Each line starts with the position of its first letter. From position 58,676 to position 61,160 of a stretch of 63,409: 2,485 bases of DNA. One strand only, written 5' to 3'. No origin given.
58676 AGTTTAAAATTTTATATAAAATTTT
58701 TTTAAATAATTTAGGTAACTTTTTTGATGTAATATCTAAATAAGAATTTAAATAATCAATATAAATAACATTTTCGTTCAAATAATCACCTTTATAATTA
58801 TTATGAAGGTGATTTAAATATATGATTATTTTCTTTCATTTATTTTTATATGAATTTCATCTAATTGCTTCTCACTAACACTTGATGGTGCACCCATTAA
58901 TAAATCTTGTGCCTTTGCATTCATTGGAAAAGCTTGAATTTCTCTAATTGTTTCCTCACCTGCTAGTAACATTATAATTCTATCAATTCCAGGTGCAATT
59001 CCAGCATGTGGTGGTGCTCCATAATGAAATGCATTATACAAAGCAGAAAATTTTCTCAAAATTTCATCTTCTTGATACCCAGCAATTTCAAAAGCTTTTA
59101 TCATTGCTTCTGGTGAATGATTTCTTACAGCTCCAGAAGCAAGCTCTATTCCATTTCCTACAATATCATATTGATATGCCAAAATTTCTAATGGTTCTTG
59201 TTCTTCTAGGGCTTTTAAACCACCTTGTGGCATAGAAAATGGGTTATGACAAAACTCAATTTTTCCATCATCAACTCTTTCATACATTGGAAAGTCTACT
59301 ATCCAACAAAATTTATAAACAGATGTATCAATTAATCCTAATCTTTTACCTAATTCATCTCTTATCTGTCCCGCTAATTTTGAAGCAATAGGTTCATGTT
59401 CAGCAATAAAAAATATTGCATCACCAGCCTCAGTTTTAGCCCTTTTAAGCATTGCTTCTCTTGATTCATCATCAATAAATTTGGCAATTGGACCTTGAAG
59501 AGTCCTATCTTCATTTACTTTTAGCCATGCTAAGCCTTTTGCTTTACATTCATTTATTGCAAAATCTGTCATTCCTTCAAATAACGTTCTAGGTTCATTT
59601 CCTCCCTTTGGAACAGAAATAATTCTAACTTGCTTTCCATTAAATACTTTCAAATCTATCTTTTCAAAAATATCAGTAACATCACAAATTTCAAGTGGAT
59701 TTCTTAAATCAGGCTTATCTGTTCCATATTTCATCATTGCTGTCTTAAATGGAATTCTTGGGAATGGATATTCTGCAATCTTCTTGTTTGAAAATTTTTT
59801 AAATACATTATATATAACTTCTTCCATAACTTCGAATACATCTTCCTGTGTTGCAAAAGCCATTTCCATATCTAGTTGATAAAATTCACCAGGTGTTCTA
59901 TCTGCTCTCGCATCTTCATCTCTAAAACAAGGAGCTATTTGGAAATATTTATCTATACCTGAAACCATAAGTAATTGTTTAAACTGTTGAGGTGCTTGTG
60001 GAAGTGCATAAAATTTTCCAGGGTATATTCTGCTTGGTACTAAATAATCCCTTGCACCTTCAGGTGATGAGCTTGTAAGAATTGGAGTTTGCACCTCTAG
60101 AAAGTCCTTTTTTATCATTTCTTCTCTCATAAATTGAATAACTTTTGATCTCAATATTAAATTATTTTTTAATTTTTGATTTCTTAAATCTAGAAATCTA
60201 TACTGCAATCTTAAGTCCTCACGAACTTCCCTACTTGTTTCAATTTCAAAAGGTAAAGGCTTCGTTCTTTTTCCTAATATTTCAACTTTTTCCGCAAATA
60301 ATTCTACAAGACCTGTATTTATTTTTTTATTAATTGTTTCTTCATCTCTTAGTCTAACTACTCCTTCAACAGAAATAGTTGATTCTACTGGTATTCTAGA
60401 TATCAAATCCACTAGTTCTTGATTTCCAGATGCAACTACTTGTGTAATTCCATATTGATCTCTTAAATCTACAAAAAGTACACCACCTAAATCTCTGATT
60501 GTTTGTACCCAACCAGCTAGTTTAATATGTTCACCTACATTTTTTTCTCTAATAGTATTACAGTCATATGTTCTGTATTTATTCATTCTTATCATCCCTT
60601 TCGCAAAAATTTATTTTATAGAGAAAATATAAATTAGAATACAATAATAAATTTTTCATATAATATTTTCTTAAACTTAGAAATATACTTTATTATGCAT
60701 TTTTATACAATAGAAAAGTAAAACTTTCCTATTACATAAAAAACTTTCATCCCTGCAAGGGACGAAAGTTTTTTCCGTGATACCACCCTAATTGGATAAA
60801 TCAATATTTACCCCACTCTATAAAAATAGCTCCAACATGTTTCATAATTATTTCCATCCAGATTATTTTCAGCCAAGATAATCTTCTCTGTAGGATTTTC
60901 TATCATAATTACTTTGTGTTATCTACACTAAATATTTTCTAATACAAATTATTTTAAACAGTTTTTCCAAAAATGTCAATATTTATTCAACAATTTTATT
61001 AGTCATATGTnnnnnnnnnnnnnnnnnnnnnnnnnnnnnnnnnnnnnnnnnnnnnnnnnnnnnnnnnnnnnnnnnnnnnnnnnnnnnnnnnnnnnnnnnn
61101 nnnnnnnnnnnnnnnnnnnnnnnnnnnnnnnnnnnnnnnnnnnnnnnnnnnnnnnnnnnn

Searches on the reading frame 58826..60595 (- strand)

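Call 68: search_protein_families(library=pfam, proteins=[window:58826-60595:-])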
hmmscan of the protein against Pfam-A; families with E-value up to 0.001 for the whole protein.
window:58826-60595:- (589 aa): 3 families
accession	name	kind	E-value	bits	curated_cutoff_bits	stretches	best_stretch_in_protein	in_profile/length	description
PF00152.25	tRNA-synt_2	-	2.1e-110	369.1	25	1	126-559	2-307/308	tRNA synthetases class II (D, K and N)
PF02938.19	GAD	-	2.8e-16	60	23.4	1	317-406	5-93/95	GAD domain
PF01336.31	tRNA_anti-codon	-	8.8e-14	51.6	27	1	25-107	2-75/75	OB-fold nucleic acid binding domain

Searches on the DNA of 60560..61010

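Call 21: search_rna_families(source=window, start=60560, end=61010, threshold=evalue, max_evalue=1)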
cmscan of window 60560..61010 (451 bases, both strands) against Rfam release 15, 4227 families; matches with E-value up to 1: 4.
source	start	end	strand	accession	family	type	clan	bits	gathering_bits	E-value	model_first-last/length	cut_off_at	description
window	60755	60934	-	RF00230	T-box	Cis-reg; leader;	-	81.4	93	3.2e-18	1-219/219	no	T-box leader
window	60734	60773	-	RF02847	Ref64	Gene; sRNA;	-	26.8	44.3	0.0045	1-69/69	no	Enterococcus sRNA 64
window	60807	60887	+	RF02379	csRNA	Gene; sRNA;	-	24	57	0.64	1-93/93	no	Cia-dependent small RNA csRNA1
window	60683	60783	-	RF01718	Polynucleobacter-1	Gene; sRNA;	-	19.2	37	0.046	1-141/141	no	Polynucleobacter-1 RNA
